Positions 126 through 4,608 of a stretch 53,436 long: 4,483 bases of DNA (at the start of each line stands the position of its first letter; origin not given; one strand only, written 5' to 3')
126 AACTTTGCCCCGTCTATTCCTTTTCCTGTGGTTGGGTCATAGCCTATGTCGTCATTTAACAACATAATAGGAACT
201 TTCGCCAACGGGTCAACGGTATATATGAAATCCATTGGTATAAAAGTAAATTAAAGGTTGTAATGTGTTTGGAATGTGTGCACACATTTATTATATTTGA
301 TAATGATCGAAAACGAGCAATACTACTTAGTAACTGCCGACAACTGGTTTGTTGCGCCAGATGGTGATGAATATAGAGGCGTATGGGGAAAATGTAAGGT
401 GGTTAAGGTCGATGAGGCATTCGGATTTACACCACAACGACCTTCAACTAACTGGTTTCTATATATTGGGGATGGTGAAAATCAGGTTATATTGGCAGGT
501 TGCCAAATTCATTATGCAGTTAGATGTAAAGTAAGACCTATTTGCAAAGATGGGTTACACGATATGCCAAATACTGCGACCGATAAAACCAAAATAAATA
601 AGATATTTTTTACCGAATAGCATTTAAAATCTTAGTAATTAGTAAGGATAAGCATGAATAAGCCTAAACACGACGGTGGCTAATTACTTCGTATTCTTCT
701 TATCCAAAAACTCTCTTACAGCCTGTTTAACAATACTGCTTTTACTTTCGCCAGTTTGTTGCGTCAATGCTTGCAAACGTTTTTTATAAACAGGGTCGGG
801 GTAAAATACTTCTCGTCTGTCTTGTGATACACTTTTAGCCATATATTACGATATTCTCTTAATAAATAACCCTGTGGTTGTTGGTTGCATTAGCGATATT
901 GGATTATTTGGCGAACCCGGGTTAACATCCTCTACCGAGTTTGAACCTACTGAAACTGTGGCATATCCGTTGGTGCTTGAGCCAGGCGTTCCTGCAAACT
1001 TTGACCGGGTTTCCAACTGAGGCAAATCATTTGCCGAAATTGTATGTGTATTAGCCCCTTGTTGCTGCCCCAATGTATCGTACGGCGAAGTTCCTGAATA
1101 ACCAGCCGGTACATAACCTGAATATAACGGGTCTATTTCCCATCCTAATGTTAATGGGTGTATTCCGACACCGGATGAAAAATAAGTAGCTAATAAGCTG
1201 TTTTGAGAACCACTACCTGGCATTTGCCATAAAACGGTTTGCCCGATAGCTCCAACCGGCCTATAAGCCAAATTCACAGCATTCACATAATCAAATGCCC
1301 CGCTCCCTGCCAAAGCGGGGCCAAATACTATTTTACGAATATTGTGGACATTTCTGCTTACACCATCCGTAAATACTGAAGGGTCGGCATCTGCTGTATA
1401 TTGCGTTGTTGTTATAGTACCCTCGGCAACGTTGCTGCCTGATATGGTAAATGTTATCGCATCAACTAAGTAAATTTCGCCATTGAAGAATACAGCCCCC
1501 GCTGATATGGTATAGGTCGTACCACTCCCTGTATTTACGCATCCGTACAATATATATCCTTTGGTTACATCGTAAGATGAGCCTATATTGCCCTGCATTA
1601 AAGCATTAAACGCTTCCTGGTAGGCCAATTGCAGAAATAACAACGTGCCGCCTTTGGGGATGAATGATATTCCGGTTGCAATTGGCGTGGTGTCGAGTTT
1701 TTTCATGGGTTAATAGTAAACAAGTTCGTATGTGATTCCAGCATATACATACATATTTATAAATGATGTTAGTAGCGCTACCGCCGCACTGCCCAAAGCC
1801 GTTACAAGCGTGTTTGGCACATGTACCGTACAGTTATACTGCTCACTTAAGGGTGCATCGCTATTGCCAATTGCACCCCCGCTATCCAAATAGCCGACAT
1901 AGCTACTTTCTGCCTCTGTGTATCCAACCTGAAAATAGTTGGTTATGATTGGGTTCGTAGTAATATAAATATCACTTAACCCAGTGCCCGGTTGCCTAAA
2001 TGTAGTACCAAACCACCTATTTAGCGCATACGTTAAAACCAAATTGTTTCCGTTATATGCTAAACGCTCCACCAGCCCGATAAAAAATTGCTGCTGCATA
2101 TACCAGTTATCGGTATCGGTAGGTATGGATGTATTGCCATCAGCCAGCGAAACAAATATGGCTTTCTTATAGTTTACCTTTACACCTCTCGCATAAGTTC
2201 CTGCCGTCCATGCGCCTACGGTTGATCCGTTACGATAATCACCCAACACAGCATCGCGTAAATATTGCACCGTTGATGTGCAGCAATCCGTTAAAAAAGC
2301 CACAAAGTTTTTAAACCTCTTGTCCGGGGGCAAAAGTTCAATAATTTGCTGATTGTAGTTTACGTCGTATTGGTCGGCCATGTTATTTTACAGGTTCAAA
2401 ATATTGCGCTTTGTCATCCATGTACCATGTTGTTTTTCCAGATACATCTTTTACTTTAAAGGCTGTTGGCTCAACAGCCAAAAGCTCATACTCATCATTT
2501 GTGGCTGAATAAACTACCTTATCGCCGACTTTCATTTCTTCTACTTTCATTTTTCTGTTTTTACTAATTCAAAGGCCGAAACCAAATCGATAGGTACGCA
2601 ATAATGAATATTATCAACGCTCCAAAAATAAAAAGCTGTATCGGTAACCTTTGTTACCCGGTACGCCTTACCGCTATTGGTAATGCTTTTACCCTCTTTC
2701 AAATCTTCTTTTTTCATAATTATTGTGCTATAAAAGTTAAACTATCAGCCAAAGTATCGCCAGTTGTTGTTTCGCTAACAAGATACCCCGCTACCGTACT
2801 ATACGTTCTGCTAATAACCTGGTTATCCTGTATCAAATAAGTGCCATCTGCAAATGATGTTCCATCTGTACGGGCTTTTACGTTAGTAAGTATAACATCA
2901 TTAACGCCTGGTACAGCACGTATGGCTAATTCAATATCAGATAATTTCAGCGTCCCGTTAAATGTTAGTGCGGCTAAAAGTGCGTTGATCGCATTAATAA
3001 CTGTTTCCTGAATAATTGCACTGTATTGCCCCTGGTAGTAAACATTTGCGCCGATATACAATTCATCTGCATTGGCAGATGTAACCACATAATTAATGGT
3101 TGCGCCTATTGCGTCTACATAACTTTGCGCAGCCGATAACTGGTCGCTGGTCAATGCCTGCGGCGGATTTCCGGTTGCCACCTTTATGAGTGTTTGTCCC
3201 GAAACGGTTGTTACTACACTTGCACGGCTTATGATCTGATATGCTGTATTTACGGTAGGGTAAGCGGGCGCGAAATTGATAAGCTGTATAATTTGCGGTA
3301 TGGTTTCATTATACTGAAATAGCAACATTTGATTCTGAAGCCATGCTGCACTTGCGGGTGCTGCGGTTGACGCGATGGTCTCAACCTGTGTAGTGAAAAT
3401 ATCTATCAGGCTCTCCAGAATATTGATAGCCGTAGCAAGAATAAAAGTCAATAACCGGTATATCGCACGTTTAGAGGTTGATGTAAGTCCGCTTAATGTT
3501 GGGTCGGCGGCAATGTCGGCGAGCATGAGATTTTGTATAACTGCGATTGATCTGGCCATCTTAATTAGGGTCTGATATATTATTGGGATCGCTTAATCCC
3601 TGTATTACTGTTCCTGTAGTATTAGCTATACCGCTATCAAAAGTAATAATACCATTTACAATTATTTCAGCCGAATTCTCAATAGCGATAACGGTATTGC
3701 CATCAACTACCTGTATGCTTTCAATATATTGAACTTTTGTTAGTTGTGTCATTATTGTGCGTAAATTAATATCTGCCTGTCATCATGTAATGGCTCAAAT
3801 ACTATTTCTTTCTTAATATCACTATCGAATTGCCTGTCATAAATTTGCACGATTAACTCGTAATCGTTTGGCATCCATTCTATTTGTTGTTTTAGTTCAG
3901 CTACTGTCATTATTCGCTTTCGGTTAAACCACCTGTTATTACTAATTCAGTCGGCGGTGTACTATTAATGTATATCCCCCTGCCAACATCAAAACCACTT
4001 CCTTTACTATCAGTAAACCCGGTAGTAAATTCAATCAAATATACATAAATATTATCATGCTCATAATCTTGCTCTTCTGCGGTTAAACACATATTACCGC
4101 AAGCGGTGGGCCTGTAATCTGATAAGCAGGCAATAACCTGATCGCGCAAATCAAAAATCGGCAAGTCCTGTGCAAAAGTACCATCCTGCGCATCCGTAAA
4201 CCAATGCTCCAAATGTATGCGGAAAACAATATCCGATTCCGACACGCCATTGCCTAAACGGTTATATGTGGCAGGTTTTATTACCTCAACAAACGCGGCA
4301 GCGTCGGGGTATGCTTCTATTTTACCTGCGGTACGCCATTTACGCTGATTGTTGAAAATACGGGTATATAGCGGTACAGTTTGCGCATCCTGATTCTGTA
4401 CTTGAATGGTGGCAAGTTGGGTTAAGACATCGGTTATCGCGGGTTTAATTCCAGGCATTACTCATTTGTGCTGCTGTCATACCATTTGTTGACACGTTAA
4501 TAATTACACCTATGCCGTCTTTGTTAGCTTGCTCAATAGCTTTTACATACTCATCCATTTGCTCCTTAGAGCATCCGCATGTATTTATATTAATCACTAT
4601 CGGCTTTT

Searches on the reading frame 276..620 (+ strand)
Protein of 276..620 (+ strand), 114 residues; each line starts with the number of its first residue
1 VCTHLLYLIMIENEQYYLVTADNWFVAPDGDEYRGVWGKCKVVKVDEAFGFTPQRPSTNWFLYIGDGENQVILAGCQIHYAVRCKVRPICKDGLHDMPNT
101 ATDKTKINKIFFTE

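Call 30: search_protein_families(library=pfam, alignment_id=A1, max_evalue=0.001)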
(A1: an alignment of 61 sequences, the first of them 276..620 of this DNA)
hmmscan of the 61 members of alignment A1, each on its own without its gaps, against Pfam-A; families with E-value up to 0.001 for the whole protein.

A. member 1, window:276-620:+ (114 aa): 0 families

B. families by the number of members that match (of 61 scanned): 31 families (the first 25 are shown)
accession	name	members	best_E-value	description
PF06074.18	Portal_Mu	1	2.5e-46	Portal protein of Mu bacteriophage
PF04466.19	Terminase_3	1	1.6e-40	Phage terminase large subunit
PF10758.14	DUF2586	1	3.9e-33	Protein of unknown function (DUF2586)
PF19512.4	DUF6046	1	9e-30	Domain of unknown function (DUF6046)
PF01183.26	Glyco_hydro_25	1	1.3e-28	Glycosyl hydrolases family 25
PF16677.11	GP3_package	1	1.4e-27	DNA-packaging protein gp3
PF12961.13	DUF3850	1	1.1e-26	Domain of unknown function (DUF3850)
PF05970.20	PIF1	1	4.9e-25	PIF1-like helicase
PF03837.19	RecT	1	2.5e-24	RecT family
PF00574.28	CLP_protease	1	9.3e-23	Clp protease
PF09643.15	YopX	1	6.1e-20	YopX protein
PF13245.12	AAA_19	1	7.4e-17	AAA domain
PF13604.12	AAA_30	1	1.1e-16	AAA domain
PF07460.16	NUMOD3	1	2.3e-12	NUMOD3 motif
PF06791.18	TMP_2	1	3.2e-09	Prophage tail length tape measure protein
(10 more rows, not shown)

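Call 31: search_protein_families(library=phrogs, alignment_id=A1, max_evalue=0.00001)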
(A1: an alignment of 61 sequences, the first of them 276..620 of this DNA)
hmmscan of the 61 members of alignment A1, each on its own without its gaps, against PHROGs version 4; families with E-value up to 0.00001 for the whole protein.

A. member 1, window:276-620:+ (114 aa): 1 family
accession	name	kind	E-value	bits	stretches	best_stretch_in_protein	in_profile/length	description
phrog_22562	-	unknown function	2.6e-21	76.7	1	16-114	4-100/100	-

B. families by the number of members that match (of 61 scanned): 91 families (the first 25 are shown)
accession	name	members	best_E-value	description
phrog_35074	-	2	5.3e-27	-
phrog_28855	-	1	1.7e-90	-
phrog_18079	-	1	1.2e-68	-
phrog_325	-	1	4e-57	Dda-like helicase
phrog_606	-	1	5e-51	terminase small subunit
phrog_11320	-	1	2.1e-46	-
phrog_19194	-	1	5.4e-45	-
phrog_3717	-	1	1.2e-41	terminase large subunit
phrog_10056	-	1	1e-40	RecT-like ssDNA annealing protein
phrog_59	-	1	1.9e-33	HNH endonuclease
phrog_986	-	1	1.7e-32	RNA-binding protein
phrog_23416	-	1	1.8e-31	-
phrog_2976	-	1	2.7e-31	head maturation protease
phrog_2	-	1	1.6e-30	terminase large subunit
phrog_4786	-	1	1.8e-30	cysteine dioxygenase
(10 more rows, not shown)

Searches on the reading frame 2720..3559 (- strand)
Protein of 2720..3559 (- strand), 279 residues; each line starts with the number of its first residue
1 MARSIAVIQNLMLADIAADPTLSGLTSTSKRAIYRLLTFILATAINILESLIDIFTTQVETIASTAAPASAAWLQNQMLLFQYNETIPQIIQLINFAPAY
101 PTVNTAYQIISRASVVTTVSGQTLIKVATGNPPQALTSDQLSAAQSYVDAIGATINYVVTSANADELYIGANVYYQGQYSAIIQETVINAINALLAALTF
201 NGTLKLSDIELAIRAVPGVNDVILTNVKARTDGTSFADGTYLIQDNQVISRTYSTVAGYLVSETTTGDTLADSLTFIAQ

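Call 73: search_protein_families(library=pfam, proteins=[window:2720-3559:-], max_evalue=0.01)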
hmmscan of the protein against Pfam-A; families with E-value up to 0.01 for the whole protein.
window:2720-3559:- (279 aa): 0 families

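Call 74: search_protein_families(library=phrogs, proteins=[window:2720-3559:-], max_evalue=0.001)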
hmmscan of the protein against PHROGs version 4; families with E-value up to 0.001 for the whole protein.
window:2720-3559:- (279 aa): 3 families
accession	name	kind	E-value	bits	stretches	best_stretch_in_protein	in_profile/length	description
phrog_38413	-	unknown function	9.7e-26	91.8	1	1-236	1-249/284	-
phrog_1608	-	tail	2.8e-06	27.9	1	106-228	39-170/192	tail protein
phrog_6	-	tail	7.9e-06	25.8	1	97-255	248-402/548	baseplate wedge subunit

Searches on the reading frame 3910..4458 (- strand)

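Call 73: search_protein_families(library=pfam, proteins=[window:3910-4458:-], max_evalue=0.01)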
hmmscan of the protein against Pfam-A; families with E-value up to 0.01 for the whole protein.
window:3910-4458:- (182 aa): 0 families

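Call 74: search_protein_families(library=phrogs, proteins=[window:3910-4458:-], max_evalue=0.001)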
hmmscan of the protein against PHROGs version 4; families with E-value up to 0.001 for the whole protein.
window:3910-4458:- (182 aa): 1 family
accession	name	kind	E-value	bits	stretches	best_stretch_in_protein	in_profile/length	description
phrog_6911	-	unknown function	2.4e-07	31.7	1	53-151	41-144/148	-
